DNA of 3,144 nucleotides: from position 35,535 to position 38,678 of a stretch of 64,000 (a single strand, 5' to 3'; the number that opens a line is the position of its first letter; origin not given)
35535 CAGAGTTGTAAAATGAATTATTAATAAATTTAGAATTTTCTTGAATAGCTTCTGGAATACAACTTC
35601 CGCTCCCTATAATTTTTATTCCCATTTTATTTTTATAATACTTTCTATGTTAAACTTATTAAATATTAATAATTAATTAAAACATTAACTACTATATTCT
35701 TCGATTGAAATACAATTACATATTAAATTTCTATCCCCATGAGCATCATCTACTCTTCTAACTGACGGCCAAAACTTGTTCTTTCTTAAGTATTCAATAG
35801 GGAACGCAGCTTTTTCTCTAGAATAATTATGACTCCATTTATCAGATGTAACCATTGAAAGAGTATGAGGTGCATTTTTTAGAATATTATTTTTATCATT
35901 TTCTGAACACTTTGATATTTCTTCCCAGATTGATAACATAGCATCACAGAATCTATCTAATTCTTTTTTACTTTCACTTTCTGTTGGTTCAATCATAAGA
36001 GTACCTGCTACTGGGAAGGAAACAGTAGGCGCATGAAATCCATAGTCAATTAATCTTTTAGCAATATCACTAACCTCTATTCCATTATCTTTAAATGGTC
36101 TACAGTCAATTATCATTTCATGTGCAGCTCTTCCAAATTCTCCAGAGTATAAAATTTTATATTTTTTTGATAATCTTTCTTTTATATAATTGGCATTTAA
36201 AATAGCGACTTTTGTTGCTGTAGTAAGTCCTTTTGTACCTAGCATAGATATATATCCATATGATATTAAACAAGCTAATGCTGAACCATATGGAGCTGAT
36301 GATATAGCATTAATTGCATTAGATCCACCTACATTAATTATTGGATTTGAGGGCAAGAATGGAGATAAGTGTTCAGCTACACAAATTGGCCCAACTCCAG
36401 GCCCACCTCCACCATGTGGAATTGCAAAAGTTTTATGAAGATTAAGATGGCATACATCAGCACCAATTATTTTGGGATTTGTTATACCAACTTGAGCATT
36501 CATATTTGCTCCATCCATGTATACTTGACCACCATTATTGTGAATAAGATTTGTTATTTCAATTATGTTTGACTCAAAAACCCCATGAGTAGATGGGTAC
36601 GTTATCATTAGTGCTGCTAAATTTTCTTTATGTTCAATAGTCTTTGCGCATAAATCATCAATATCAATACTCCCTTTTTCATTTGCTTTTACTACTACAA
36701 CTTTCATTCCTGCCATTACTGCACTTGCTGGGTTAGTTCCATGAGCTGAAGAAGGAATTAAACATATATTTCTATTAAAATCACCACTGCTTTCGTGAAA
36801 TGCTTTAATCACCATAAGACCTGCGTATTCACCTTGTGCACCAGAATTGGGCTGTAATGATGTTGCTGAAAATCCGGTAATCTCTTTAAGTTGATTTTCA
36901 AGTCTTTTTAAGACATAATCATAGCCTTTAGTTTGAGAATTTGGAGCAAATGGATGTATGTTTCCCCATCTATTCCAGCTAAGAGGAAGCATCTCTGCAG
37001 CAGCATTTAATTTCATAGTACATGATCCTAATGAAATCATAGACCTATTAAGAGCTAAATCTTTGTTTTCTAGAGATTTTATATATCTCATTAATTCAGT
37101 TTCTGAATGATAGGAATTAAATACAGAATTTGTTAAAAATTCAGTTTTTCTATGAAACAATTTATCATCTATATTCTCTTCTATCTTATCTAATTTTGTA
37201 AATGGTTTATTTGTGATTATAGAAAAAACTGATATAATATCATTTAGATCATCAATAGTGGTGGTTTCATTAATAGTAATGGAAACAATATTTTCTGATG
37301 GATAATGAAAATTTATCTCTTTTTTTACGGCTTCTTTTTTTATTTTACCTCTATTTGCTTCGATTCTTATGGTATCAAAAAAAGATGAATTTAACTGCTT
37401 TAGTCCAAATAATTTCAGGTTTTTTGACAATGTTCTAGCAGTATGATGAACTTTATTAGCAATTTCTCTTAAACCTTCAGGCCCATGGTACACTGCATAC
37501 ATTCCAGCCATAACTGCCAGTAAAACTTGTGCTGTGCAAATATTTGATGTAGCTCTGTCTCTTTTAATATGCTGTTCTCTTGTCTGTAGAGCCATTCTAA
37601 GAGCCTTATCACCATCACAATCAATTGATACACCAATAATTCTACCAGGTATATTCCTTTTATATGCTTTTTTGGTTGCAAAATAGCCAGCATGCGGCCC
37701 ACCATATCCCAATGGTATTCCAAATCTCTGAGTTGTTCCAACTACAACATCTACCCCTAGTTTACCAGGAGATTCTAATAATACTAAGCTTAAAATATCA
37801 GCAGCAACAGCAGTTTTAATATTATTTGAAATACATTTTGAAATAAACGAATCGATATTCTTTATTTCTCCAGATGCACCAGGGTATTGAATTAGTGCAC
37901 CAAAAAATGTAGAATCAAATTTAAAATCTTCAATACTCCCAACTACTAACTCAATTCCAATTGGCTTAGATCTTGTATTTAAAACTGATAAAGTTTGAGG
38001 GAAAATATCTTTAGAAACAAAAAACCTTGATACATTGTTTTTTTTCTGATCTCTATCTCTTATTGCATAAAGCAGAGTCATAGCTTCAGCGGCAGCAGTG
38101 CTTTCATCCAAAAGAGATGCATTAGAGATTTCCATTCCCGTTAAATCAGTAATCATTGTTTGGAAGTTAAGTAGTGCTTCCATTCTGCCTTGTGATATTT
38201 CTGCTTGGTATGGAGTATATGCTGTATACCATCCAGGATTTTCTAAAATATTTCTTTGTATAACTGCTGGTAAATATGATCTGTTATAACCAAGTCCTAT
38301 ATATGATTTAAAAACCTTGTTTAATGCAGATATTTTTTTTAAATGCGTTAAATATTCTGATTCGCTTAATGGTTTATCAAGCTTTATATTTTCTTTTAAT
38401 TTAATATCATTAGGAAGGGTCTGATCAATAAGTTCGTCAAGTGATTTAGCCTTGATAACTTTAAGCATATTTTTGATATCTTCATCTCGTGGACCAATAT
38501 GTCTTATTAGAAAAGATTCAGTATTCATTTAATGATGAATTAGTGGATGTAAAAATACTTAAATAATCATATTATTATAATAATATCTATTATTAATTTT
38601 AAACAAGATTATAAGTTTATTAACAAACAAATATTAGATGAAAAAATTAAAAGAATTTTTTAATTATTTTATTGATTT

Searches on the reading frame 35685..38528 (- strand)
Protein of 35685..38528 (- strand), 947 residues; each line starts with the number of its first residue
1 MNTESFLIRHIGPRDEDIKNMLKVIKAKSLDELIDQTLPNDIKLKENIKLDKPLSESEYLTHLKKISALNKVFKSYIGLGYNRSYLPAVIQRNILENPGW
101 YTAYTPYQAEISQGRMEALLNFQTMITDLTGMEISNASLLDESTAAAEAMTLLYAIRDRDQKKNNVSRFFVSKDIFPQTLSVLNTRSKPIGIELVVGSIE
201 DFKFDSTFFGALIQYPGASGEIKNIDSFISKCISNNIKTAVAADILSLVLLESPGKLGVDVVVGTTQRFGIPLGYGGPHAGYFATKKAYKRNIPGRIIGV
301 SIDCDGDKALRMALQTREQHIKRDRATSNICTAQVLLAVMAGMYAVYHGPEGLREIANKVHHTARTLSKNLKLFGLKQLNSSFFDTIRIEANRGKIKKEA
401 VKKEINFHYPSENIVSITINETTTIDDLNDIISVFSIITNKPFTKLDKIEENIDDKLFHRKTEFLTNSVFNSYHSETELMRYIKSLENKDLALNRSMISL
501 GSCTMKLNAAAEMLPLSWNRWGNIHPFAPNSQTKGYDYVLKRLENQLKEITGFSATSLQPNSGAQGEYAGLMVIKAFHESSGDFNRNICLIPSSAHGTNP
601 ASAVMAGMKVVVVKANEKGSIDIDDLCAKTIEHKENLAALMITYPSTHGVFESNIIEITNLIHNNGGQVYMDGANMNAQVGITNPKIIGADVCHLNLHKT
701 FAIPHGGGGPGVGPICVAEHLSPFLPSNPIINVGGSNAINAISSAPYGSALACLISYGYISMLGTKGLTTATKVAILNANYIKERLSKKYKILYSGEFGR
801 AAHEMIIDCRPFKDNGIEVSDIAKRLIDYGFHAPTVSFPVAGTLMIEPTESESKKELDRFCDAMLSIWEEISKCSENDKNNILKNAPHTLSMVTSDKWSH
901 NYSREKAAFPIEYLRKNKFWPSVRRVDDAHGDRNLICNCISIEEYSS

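Call 61: search_protein_families(library=pfam, proteins=[window:35685-38528:-], max_evalue=0.00001)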
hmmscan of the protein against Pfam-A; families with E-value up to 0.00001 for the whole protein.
window:35685-38528:- (947 aa): 4 families
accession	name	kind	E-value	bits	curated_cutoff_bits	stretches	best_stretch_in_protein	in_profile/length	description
PF02347.22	GDC-P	-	8.5e-183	608.5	26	2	9-435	2-429/429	Glycine cleavage system P-protein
PF21478.3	GcvP2_C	-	1.3e-54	183.7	27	1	771-888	1-122/122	Glycine dehydrogenase, C-terminal domain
PF00266.25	Aminotran_5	-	5e-06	26.2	21.5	1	595-706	98-207/371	Aminotransferase class-V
PF01212.27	Beta_elim_lyase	-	6e-06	26.2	27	0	535-704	29-204/288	Beta-eliminating lyase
